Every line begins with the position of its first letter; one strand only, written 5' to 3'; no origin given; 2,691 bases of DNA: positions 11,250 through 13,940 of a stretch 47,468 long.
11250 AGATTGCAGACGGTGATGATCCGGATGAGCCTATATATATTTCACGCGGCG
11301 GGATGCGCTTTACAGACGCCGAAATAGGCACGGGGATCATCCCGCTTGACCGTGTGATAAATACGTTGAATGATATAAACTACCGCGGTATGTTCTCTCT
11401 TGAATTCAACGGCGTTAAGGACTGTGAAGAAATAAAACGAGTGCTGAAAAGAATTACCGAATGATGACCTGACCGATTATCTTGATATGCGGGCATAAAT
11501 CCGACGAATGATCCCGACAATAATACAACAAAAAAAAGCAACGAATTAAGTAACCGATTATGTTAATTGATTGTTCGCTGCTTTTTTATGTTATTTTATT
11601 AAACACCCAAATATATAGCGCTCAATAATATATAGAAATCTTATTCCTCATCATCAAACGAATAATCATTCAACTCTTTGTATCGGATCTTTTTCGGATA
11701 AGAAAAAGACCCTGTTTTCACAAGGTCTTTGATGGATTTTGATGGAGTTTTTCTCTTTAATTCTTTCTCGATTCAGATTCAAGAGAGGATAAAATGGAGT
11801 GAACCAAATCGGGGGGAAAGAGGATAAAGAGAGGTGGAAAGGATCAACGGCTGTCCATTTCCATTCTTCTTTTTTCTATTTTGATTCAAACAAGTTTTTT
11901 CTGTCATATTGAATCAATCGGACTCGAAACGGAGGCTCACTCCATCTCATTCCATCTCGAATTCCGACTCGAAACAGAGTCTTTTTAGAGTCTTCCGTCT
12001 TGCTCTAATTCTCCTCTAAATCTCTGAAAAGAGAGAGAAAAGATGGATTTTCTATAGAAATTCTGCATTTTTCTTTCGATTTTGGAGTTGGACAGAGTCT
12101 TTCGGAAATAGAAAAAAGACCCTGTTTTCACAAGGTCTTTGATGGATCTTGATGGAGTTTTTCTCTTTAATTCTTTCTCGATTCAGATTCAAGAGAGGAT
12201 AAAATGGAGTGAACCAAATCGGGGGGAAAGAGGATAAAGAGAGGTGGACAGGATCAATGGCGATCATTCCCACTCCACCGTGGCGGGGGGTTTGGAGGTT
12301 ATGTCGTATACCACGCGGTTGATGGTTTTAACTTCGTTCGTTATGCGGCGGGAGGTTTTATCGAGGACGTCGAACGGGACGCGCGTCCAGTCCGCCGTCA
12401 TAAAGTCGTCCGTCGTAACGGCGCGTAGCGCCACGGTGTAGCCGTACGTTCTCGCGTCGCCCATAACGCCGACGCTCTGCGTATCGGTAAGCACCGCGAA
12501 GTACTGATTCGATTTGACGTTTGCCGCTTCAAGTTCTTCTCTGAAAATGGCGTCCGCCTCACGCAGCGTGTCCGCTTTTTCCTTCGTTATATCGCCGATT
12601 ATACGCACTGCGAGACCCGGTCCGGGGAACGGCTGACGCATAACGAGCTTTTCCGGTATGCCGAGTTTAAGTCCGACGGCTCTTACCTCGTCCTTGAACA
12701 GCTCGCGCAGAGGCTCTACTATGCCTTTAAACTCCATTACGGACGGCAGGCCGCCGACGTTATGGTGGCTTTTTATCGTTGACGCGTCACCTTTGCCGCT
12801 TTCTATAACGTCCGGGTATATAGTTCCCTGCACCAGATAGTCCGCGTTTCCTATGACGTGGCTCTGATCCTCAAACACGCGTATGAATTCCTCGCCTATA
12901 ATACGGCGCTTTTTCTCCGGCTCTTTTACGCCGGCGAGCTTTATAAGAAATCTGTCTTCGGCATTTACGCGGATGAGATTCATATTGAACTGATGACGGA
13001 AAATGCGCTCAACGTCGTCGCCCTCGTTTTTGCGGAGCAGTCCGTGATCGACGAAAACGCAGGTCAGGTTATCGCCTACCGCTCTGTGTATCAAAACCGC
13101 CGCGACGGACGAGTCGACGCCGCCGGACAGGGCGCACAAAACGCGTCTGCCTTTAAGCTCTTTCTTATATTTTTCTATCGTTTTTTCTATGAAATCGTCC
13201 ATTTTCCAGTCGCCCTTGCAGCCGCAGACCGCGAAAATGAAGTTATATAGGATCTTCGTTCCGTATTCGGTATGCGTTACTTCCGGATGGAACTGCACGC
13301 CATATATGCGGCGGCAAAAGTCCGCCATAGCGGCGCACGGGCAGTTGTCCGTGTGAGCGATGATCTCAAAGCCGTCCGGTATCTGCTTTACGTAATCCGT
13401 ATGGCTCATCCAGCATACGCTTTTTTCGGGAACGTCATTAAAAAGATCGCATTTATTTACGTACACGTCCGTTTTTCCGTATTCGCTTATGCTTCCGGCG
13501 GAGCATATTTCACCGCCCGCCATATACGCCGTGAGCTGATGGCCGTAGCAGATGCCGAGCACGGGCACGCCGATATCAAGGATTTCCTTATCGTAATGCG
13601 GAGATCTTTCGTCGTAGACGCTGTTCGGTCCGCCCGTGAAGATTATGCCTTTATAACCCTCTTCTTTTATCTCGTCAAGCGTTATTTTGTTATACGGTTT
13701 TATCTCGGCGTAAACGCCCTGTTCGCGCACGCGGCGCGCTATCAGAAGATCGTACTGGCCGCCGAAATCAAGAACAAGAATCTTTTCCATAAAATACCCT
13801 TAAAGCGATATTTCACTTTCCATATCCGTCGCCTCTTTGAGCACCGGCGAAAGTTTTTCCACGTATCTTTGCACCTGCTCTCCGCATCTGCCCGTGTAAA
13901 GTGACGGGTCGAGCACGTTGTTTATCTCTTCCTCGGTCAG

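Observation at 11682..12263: Two near-identical ~165-nt terminator-ended modules stacked directly behind guaA: candidate sRNA / 3'UTR element family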

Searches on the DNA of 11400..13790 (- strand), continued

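Call 51: search_rna_families(source=L087, start=6800, end=7420, threshold=evalue, max_evalue=0.1)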
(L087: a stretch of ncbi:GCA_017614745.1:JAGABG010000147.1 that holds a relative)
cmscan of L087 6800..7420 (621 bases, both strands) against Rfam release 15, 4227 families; matches with E-value up to 0.1: 0.
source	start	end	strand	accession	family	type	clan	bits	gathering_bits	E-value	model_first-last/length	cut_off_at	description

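Call 64: search_with_rna_model(model_id=R1, sources=[L090, L091, L092], max_evalue=1, show_alignments=3)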
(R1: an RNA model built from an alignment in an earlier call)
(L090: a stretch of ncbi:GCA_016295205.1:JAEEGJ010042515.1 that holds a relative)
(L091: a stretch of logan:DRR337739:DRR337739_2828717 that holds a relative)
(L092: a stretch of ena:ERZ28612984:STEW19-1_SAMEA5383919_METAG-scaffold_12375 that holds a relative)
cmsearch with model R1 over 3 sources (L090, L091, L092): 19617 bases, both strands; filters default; matches with E-value up to 1: 3.
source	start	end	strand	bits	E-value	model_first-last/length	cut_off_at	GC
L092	5394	5548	+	197.9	3e-41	1-155/155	no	0.39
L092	5527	5651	-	14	0.15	1-155/155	no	0.33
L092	5750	5773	-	10.4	0.89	41-64/155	no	0.38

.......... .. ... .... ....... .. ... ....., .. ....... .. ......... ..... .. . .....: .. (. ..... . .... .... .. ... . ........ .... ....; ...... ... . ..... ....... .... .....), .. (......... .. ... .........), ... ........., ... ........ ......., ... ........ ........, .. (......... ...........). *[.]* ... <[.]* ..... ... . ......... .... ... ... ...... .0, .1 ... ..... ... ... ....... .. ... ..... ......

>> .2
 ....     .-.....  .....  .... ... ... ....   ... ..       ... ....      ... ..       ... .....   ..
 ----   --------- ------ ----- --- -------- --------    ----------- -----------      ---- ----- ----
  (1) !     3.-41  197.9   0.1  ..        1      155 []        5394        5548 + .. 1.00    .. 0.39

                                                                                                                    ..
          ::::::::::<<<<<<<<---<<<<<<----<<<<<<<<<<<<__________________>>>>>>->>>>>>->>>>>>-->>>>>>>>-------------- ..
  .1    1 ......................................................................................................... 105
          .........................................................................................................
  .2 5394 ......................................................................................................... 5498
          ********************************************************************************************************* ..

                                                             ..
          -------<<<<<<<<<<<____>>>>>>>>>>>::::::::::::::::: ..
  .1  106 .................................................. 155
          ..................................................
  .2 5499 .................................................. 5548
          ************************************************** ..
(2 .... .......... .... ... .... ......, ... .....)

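Call 70: search_dna_similar(query=L092:5390-5780:+, collection=phages, mode=distant, max_evalue=0.01)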
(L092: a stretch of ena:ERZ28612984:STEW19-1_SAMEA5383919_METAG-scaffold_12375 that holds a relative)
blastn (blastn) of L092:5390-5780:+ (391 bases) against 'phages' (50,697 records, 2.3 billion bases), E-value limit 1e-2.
No match.

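Call 71: search_dna_similar(query=L092:5390-5780:+, collection=plasmids, mode=distant, max_evalue=0.01)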
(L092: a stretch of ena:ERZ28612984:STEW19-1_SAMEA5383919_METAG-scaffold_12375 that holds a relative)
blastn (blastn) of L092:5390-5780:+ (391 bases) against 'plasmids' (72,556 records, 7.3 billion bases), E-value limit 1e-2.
No match.
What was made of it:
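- Tried and rejected: Phage and plasmid collections (blastn with the 391-nt unit): no match (calls 70, 71).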

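Call 75: search_with_rna_model(model_id=R1, sources=[L093, L094, L095, L096], max_evalue=0.1, show_alignments=3)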
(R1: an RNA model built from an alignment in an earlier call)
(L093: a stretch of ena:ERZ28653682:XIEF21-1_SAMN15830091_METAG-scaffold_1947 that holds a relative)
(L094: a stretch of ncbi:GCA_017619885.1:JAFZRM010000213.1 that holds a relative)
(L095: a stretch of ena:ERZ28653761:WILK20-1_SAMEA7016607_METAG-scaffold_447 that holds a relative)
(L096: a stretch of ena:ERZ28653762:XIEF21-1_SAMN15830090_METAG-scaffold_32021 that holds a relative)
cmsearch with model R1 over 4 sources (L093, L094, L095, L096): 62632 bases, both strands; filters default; matches with E-value up to 0.1: 0.
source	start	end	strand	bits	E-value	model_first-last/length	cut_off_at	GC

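Call 98: search_with_rna_model(model_id=R1, sources=[L097, L098, L099, L100, L101, L102, L103, L104, L105, L106, L107], max_evalue=0.1, make_alignment=true)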
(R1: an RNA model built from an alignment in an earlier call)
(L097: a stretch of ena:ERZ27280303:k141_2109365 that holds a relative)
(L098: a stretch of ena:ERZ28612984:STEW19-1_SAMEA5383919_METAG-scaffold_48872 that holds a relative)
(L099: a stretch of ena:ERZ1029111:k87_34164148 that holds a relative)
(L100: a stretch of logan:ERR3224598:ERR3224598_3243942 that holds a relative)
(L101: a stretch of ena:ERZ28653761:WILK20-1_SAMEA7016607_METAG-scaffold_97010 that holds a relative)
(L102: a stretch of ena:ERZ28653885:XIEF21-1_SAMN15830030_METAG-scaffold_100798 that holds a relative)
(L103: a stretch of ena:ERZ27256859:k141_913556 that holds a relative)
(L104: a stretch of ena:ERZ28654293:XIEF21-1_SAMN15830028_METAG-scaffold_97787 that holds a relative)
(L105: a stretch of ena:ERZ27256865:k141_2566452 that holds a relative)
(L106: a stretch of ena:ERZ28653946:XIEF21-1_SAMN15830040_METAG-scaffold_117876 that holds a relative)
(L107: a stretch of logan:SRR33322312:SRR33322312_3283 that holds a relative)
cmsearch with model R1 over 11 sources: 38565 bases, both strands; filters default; matches with E-value up to 0.1: 8.
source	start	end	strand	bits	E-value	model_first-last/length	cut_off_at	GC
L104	602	756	-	194.2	3.6e-40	1-155/155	no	0.39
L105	602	756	-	194.2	3.6e-40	1-155/155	no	0.39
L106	223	377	-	194.2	3.6e-40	1-155/155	no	0.39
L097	331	485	-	174.8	5.5e-36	1-155/155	no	0.37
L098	1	50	-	46.4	3e-08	1-50/155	3'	0.5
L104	478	623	+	21.1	0.0086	1-155/155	no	0.35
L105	478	623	+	21.1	0.0086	1-155/155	no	0.35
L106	99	244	+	21.1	0.0086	1-155/155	no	0.35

Alignment A7: 8 matches aligned to the model, 155 columns, each read 5' to 3' on its own strand. Consensus structure (alignment columns), stored with it:
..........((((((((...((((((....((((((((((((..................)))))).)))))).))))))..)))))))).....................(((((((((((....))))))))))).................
